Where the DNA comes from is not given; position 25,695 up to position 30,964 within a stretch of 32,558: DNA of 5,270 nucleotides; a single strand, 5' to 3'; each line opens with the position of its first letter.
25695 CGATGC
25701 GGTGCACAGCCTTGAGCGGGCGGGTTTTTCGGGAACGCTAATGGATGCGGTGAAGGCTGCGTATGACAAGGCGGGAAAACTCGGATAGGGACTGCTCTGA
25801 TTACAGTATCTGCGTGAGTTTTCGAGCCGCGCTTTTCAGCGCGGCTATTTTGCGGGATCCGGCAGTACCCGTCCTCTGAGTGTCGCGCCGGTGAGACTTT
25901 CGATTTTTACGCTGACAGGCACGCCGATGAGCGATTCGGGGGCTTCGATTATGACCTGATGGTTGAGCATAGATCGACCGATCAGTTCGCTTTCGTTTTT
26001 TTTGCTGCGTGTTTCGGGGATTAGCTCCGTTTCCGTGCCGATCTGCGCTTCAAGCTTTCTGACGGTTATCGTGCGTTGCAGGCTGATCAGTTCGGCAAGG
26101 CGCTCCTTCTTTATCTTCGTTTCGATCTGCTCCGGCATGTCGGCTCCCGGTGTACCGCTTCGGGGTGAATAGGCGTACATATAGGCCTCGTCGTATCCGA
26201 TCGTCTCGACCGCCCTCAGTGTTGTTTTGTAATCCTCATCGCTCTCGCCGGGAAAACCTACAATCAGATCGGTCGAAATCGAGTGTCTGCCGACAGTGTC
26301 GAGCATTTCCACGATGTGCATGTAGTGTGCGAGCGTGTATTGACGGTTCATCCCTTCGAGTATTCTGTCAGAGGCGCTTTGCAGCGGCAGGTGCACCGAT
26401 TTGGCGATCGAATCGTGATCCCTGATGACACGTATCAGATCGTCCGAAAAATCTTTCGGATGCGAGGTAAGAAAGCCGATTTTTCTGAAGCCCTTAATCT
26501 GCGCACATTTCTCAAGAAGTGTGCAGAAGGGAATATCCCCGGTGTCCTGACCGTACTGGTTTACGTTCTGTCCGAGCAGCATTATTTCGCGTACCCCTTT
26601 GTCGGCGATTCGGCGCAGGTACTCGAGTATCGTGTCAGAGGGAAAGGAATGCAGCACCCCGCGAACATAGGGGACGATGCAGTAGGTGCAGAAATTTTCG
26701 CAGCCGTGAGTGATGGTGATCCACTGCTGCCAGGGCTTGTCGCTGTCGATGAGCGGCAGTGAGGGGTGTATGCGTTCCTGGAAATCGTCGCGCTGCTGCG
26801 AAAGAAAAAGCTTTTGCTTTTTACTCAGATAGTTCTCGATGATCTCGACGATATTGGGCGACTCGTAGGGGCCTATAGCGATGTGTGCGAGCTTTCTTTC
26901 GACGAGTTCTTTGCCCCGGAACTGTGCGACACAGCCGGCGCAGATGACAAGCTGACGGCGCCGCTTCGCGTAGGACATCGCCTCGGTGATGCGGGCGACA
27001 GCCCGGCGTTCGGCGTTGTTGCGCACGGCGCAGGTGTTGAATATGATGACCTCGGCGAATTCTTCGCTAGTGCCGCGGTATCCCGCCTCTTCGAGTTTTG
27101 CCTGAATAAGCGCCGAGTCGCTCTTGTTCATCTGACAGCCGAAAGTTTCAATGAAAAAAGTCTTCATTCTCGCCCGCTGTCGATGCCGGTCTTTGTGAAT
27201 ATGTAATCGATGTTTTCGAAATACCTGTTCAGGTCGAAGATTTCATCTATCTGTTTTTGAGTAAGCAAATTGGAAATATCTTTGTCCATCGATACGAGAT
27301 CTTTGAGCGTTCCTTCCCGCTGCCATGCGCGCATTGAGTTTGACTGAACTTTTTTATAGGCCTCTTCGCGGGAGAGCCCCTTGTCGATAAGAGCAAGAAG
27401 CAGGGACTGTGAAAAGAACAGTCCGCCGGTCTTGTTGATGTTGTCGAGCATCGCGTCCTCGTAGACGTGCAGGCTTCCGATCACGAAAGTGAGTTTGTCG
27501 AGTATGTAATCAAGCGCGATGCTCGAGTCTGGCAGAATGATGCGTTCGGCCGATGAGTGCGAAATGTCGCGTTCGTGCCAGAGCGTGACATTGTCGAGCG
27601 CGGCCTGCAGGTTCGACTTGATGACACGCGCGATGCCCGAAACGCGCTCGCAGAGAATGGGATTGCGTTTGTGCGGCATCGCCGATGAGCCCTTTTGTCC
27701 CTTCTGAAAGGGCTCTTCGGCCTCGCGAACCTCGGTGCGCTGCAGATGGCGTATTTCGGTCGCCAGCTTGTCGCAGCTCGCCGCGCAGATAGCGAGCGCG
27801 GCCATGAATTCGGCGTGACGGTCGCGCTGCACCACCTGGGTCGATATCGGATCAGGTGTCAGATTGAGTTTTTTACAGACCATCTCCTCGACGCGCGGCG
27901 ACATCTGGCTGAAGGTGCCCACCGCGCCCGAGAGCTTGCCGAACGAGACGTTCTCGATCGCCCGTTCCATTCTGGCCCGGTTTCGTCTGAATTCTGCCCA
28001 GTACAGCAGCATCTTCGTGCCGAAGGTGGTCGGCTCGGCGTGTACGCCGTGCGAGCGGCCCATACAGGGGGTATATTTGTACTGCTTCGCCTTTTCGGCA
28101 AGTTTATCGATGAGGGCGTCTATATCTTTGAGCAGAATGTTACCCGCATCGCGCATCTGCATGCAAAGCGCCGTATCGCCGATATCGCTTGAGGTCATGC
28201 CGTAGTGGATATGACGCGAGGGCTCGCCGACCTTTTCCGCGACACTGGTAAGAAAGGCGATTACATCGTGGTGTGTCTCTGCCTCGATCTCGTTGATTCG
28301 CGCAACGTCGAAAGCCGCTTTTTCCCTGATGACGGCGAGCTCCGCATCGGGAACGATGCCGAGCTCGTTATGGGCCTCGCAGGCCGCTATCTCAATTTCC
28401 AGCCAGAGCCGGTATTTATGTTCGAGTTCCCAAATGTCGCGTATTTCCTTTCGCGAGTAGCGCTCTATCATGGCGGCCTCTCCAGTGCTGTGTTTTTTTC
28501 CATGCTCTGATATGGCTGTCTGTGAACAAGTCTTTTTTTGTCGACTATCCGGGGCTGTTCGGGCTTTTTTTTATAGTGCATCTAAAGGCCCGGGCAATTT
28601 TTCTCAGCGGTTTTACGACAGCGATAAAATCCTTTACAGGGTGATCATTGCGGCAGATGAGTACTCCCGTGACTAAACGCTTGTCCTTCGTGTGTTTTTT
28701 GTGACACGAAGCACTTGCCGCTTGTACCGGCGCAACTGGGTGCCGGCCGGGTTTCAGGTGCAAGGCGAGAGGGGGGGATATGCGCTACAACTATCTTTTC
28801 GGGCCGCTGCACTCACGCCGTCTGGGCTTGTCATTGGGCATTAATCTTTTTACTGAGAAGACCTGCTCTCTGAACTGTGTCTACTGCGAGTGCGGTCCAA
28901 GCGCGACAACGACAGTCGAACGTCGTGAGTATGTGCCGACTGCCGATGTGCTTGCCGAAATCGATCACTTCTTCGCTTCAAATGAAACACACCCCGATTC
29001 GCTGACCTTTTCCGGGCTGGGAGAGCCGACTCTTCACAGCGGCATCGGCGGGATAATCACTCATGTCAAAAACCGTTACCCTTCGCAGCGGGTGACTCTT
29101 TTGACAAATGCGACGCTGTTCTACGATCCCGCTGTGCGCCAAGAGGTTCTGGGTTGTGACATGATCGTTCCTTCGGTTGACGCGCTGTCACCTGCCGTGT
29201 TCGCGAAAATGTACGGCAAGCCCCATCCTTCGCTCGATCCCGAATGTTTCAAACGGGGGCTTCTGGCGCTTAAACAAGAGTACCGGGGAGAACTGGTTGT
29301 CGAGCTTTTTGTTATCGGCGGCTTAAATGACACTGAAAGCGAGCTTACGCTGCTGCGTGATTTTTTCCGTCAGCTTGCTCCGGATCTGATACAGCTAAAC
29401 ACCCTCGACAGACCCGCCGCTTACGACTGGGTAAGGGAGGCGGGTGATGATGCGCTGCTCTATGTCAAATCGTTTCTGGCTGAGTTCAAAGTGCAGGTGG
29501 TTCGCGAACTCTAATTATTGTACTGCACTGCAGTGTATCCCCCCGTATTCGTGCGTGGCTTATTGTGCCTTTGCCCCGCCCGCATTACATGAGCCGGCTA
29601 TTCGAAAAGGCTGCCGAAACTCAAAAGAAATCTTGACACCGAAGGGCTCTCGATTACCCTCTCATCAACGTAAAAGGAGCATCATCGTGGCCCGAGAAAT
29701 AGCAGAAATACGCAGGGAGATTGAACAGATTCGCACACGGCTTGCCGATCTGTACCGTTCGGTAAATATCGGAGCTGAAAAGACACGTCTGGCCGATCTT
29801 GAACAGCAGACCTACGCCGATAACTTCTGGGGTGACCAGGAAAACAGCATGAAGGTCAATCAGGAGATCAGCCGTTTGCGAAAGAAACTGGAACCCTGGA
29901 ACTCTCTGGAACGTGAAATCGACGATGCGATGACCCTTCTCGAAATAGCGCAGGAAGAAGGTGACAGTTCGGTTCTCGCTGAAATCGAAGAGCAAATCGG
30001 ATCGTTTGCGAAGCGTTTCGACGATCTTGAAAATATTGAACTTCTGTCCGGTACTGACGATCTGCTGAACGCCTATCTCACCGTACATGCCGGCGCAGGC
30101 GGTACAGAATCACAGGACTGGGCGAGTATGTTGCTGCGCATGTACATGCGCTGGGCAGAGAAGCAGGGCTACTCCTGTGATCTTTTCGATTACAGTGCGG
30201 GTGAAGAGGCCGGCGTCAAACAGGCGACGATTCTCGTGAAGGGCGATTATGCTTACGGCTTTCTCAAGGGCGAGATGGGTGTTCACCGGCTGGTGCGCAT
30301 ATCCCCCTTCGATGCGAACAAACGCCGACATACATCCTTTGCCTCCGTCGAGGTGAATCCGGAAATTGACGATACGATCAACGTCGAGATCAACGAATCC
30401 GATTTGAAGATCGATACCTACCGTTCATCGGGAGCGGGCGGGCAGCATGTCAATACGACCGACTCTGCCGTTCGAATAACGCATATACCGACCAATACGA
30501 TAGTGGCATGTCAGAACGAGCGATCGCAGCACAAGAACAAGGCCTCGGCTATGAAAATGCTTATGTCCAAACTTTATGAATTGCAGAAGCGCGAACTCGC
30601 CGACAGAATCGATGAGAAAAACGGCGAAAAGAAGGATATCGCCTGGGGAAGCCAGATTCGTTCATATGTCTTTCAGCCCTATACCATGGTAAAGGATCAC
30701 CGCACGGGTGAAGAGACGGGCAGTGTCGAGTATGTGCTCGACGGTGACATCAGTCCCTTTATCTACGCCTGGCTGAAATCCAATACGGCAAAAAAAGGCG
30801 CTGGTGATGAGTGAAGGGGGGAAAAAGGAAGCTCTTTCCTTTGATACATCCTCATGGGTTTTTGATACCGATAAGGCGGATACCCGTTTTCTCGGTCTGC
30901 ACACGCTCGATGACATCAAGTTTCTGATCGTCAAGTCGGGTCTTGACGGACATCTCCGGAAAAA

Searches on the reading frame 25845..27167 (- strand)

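Call 42: search_protein_families(library=pfam, proteins=[window:25845-27167:-], max_evalue=0.00001)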
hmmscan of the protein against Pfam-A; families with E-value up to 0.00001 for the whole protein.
window:25845-27167:- (440 aa): 2 families
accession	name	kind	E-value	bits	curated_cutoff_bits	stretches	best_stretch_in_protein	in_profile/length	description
PF04055.27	Radical_SAM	-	7.9e-25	88.4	29.5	1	150-318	1-164/166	Radical SAM superfamily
PF00919.26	UPF0004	-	3.8e-23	81.8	27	1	4-93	2-91/98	Uncharacterized protein family UPF0004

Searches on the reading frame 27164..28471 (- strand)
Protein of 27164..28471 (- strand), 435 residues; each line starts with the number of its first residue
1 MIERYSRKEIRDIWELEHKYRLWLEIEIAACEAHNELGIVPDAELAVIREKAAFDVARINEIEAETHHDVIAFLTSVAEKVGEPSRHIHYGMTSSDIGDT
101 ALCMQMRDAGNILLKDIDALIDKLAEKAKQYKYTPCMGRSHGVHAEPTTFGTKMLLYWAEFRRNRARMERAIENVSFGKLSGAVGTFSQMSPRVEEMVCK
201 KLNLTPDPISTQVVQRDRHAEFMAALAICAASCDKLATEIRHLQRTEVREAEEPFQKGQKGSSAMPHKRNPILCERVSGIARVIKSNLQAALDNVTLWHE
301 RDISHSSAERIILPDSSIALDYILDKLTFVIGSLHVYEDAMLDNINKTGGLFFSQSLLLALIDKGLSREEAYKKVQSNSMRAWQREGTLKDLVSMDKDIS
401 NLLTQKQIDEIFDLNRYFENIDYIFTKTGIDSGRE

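Call 42: search_protein_families(library=pfam, proteins=[window:27164-28471:-], max_evalue=0.00001)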
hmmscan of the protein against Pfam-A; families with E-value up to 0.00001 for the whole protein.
window:27164-28471:- (435 aa): 2 families
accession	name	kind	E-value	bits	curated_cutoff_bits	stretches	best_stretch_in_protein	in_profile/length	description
PF00206.25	Lyase_1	-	5.1e-58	197.4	27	1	9-284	9-310/312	Lyase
PF10397.14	ADSL_C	-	2.2e-22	79.6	32.7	1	350-427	1-78/79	Adenylosuccinate lyase C-terminus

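Call 52: find_homologous_proteins(query=window:27164-28471:-, max_evalue=1e-50)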
Query window:27164-28471:- (435 aa): 8000 proteins with E <= 1e-50 among 8000 candidates; the best 120 are listed.
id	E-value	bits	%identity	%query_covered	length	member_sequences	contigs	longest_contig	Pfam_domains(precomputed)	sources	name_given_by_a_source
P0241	5.3e-289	976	100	100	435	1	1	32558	PF10397.15,PF00206.26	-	-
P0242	5.3e-262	887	90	99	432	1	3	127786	PF10397.15,PF00206.26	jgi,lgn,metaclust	metaclust:\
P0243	2.6e-252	855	86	99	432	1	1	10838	PF10397.15,PF00206.26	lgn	-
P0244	5.6e-221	752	75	99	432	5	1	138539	PF10397.15,PF00206.26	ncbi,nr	ncbi:MAG: adenylosuccinate lyase [Spirochaetes bacterium]|nr:adenylosuccinate lyase [Spirochaetota b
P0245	8.8e-217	738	72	99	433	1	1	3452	PF10397.15,PF00206.26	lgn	-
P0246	1.3e-213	728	73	99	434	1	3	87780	PF10397.15,PF00206.26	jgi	jgi:adenylosuccinate lyase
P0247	2.3e-211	720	72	99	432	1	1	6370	PF10397.15,PF00206.26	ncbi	ncbi:MAG: adenylosuccinate lyase [Spirochaetota bacterium]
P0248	4.6e-211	719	71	99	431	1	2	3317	PF10397.15,PF00206.26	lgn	-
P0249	1.1e-210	718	72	99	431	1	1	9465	PF10397.15,PF00206.26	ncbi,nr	ncbi:MAG: adenylosuccinate lyase [Spirochaetes bacterium]|nr:adenylosuccinate lyase [Spirochaetota b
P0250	3.2e-207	707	72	99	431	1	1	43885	PF10397.15,PF00206.26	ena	-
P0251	2.4e-206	704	69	99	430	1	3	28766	PF10397.15,PF00206.26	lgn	-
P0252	3.4e-206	703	72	99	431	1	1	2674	PF10397.15,PF00206.26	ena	-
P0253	4.7e-206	703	72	99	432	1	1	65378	PF10397.15,PF00206.26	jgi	jgi:adenylosuccinate lyase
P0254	1.9e-205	701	71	99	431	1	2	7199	PF10397.15,PF00206.26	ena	-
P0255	2.0e-205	701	71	99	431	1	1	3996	PF10397.15,PF00206.26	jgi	jgi:adenylosuccinate lyase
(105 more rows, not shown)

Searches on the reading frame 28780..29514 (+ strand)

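Call 42: search_protein_families(library=pfam, proteins=[window:28780-29514:+], max_evalue=0.00001)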
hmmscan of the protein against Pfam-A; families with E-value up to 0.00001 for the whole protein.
window:28780-29514:+ (244 aa): 1 family
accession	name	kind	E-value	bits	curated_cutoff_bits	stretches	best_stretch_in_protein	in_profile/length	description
PF04055.27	Radical_SAM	-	3.1e-11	44.2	29.5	1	28-186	6-158/166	Radical SAM superfamily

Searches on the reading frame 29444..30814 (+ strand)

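Call 42: search_protein_families(library=pfam, proteins=[window:29444-30814:+], max_evalue=0.00001)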
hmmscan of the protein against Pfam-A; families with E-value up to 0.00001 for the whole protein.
window:29444-30814:+ (456 aa): 2 families
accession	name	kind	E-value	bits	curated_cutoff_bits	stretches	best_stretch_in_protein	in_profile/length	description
PF03462.23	PCRF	-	1.9e-54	184.8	24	1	114-302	3-194/194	PCRF domain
PF00472.26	RF-1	-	4.7e-44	149.5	35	1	311-420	2-116/116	RF-1 domain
